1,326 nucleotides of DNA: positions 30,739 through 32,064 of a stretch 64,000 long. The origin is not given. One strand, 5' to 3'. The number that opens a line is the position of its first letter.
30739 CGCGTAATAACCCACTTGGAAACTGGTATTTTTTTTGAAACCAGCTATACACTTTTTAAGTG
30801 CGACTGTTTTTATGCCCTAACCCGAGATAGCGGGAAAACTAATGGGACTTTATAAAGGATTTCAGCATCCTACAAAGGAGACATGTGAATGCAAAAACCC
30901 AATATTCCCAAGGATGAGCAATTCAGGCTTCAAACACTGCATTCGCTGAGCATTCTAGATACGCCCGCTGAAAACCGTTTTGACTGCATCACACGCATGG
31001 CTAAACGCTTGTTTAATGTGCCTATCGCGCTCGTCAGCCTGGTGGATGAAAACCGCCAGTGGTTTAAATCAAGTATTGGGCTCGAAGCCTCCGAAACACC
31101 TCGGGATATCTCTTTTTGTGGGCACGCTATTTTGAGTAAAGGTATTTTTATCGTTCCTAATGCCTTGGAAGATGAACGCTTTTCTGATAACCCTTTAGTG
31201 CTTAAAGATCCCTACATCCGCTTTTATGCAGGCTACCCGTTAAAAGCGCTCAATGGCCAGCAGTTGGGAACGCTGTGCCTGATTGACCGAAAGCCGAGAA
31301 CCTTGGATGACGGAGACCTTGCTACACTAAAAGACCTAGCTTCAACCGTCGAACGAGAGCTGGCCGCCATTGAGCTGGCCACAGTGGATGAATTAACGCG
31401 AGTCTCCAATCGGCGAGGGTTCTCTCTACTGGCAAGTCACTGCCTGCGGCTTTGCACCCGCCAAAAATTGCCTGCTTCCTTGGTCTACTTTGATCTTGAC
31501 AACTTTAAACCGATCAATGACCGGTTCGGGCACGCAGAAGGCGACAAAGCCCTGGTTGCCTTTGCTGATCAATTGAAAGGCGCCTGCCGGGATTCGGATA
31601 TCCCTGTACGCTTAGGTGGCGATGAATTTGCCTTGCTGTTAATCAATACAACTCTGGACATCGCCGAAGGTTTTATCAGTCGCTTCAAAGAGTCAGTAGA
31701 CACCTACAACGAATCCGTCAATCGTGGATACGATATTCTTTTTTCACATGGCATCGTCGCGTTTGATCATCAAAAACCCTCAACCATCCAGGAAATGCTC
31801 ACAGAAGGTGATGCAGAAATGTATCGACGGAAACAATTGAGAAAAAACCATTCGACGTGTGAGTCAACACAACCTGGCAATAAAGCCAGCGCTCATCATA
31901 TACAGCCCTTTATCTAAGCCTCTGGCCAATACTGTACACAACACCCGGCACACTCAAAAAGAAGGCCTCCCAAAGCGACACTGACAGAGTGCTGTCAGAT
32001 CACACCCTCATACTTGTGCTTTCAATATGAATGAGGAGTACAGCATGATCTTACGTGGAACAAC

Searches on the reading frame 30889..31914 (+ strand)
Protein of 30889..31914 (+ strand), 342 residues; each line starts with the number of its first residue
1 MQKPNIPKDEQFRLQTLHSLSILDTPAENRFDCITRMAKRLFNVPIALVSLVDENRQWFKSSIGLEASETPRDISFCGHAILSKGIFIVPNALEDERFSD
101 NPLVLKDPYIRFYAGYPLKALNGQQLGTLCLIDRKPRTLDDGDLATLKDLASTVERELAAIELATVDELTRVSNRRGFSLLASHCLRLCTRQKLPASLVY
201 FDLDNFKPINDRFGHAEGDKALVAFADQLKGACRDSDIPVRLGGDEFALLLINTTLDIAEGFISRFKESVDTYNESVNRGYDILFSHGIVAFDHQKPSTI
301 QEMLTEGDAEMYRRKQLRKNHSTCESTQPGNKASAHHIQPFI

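Call 51: search_protein_families(library=pfam, proteins=[window:30889-31914:+], max_evalue=0.001)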
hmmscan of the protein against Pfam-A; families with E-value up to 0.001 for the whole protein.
window:30889-31914:+ (342 aa): 3 families
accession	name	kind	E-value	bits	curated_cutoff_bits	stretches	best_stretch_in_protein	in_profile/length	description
PF00990.26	GGDEF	-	7.7e-34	117.2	23.8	1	164-320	1-160/161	Diguanylate cyclase, GGDEF domain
PF01590.32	GAF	-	3e-16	60.6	22.4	1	28-157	3-132/133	GAF domain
PF13185.12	GAF_2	-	1.6e-08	35.3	28.6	1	38-154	15-131/136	GAF domain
